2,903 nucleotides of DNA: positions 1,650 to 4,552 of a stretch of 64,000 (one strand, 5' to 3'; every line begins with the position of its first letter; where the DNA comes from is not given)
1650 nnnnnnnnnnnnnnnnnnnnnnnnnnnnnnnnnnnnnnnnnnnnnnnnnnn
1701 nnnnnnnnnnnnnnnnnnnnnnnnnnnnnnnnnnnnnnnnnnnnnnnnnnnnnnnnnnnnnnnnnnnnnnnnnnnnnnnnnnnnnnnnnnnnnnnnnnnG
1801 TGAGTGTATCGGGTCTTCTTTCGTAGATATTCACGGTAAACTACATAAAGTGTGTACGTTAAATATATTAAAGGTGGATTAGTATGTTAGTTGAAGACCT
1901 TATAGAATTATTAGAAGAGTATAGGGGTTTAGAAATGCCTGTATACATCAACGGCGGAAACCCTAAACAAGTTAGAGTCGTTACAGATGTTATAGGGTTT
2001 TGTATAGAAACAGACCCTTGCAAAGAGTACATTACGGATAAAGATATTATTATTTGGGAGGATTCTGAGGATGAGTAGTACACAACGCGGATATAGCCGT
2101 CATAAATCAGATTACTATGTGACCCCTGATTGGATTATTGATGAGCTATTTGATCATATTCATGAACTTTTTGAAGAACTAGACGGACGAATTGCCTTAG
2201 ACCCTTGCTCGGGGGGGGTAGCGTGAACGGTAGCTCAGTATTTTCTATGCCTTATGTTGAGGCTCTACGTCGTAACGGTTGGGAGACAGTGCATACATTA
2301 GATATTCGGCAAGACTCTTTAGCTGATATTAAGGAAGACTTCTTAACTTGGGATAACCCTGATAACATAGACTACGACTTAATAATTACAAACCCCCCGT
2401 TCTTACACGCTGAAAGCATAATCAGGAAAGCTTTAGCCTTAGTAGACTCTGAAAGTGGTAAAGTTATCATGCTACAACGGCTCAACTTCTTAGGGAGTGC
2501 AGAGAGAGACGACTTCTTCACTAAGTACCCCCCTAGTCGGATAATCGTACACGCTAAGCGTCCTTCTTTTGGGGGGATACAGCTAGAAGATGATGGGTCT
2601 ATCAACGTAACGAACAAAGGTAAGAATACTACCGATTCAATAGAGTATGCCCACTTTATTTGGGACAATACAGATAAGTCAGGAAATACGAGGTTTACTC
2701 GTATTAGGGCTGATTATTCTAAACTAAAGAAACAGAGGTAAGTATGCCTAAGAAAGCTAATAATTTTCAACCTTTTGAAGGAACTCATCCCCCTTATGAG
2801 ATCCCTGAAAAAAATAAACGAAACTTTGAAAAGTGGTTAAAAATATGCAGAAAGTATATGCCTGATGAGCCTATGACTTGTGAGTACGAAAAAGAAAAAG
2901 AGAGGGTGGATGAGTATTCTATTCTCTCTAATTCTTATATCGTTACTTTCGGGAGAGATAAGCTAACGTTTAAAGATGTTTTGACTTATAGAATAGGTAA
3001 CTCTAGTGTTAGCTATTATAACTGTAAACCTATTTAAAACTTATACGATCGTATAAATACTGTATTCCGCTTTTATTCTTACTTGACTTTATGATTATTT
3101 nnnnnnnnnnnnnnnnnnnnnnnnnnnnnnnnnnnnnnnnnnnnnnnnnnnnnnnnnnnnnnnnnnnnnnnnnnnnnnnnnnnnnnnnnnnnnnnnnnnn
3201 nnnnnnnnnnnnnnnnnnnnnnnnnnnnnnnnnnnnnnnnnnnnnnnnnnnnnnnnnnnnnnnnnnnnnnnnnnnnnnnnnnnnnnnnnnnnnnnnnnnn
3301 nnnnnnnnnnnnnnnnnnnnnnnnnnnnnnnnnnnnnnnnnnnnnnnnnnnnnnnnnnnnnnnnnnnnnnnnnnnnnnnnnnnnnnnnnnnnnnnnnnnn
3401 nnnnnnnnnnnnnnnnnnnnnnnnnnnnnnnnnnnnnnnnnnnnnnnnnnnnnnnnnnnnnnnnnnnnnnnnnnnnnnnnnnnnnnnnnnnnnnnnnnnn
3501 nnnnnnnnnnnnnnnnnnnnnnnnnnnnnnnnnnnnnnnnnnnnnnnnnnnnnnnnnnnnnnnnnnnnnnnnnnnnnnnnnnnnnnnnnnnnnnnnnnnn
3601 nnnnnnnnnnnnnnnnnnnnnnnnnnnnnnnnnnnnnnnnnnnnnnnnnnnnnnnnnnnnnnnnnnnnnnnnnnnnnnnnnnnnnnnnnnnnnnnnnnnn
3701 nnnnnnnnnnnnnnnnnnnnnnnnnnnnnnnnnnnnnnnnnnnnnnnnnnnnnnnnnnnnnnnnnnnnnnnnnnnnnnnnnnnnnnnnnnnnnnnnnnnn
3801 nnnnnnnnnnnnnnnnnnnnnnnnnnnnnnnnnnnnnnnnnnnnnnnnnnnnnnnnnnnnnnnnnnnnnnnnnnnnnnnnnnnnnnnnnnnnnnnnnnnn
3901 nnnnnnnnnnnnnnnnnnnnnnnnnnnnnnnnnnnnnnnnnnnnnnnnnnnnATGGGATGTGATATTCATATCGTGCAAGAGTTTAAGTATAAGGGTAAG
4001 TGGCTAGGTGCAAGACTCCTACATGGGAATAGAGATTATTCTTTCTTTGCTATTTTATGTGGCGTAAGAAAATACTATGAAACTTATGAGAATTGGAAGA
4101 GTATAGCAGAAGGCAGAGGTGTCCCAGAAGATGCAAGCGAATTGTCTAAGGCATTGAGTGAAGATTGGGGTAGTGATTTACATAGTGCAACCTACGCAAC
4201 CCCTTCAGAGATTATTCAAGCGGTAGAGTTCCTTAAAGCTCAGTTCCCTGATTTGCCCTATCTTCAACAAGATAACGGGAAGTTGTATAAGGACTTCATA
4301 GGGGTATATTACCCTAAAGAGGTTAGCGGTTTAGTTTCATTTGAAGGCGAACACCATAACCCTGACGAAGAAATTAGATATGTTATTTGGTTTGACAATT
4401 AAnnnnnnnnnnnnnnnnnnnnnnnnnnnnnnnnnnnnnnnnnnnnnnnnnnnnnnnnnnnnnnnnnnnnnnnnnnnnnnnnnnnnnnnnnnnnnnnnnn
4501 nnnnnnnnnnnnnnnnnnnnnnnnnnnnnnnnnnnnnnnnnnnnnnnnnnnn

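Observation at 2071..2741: DNA methyltransferase gene broken by a G8 homopolymer: candidate phase-variable or recoded MTase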

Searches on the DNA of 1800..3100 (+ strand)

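Call 3: search_dna_similar(query=window:1800-3100:+, collection=phages, mode=near, max_rows=40)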
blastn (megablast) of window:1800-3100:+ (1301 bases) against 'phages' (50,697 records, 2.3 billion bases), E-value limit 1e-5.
No match.

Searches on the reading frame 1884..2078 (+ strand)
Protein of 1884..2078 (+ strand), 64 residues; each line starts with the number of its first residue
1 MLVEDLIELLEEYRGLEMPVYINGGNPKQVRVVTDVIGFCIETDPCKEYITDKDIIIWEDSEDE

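Call 69: search_protein_families(library=phrogs, proteins=[window:1884-2078:+], max_evalue=0.001)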
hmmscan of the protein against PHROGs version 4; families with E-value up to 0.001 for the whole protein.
window:1884-2078:+ (64 aa): 0 families

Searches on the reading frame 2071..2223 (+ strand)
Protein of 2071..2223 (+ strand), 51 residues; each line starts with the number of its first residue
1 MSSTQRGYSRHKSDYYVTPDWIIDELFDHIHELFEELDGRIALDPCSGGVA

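Call 4: search_protein_families(library=pfam, proteins=[window:2071-2223:+], max_evalue=1)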
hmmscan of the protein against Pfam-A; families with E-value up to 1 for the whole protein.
seq(51 aa): 1 family
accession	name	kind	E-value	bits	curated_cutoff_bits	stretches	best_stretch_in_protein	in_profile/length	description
PF23365.1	DUF7090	-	0.019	15.1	27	1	3-42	78-119/192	Family of unknown function (DUF7090)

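Call 5: search_protein_families(library=phrogs, proteins=[window:2071-2223:+], max_evalue=0.01)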
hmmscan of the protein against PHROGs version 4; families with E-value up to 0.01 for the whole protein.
seq(51 aa): 1 family
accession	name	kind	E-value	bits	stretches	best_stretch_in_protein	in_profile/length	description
phrog_799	-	other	9.6e-09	35.9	1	1-49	200-243/458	DNA methyltransferase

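Call 17: list_cluster_members(proteins=[P0001, window:2071-2223:+])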
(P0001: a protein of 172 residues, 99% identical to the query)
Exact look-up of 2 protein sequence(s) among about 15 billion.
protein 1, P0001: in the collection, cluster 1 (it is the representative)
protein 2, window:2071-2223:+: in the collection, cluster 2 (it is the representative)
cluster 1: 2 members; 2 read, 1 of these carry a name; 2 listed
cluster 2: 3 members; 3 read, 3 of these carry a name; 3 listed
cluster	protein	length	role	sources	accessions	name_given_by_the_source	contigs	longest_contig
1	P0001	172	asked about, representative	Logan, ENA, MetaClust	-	\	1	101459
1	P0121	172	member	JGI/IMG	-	-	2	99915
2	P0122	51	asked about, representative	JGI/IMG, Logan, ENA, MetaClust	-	\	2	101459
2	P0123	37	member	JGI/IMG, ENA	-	phenylalanine-4-hydroxylase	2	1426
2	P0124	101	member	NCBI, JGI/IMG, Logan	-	hypothetical protein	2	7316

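Call 18: find_encoding_contigs(protein=P0121, flank=3000, max_places=10)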
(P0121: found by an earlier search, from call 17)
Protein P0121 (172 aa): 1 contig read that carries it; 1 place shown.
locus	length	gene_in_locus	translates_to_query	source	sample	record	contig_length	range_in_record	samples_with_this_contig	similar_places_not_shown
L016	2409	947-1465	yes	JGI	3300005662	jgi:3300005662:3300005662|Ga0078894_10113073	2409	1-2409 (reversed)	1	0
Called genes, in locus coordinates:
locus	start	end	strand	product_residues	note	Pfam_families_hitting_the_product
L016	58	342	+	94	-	-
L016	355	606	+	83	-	-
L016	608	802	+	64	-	-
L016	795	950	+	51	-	-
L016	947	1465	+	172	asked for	-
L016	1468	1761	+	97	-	-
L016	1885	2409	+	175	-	?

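Call 19: find_encoding_contigs(protein=P0122, flank=3000, max_places=10)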
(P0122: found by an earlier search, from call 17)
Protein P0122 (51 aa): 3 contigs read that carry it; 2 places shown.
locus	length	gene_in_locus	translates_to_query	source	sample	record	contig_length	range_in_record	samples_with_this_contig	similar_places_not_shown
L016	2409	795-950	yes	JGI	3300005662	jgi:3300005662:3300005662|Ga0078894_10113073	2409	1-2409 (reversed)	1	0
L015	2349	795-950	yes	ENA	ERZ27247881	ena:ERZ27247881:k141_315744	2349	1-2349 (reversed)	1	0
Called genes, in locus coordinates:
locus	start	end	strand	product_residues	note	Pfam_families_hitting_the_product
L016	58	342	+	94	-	-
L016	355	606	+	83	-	-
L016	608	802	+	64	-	-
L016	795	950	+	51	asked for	-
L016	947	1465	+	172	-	-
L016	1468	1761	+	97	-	-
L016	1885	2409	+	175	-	?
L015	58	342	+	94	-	-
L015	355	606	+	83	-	-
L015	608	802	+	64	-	-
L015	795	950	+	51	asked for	-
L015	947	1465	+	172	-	-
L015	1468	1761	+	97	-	-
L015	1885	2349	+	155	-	?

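Call 43: find_homologous_proteins(query=window:2071-2223:+, max_evalue=0.001)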
Query seq(51 aa) (51 aa): 1 proteins with E <= 0.001 among 1 candidates.
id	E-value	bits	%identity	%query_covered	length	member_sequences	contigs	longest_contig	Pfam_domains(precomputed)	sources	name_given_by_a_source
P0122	2.0e-28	114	100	100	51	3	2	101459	-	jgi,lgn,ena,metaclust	metaclust:\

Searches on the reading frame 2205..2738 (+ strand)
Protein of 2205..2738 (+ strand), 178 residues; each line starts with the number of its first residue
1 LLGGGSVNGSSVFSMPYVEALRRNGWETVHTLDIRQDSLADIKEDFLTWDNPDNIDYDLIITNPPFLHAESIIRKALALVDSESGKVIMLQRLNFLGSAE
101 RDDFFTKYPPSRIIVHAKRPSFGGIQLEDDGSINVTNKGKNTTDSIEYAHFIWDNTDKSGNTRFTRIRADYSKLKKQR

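Call 4: search_protein_families(library=pfam, proteins=[window:2205-2738:+], max_evalue=1)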
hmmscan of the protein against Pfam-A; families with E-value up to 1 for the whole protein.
seq(178 aa): 3 families
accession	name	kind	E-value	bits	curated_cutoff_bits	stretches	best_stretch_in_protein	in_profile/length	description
PF07669.17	Eco57I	-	0.0032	18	25.3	1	35-75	54-93/171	Eco57I restriction-modification methylase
PF18711.7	TxDE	-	0.052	14.2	25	1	86-112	29-55/55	Toxoflavin-degrading enzyme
PF05175.20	MTS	-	0.11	12.6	23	1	53-71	95-113/170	Methyltransferase small domain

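Call 5: search_protein_families(library=phrogs, proteins=[window:2205-2738:+], max_evalue=0.01)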
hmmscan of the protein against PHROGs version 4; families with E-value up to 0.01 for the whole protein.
seq(178 aa): 2 families
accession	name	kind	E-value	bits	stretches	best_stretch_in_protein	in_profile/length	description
phrog_799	-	other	5e-32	112.7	1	18-158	247-369/458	DNA methyltransferase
phrog_9133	-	unknown function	0.0045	15.8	1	41-88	804-851/1259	-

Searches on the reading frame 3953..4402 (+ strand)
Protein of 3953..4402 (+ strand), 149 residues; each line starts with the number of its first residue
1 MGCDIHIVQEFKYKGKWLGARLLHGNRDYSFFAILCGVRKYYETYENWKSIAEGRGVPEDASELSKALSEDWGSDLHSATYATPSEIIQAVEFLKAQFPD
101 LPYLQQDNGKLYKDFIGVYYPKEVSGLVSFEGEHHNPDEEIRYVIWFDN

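Call 69: search_protein_families(library=phrogs, proteins=[window:3953-4402:+], max_evalue=0.001)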
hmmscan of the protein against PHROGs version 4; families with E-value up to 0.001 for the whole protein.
window:3953-4402:+ (149 aa): 2 families
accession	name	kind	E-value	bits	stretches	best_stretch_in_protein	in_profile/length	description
phrog_10141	-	unknown function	3.6e-25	90.3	1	24-95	45-113/212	-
phrog_17909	-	unknown function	3.1e-05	24.9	1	1-63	1-63/252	-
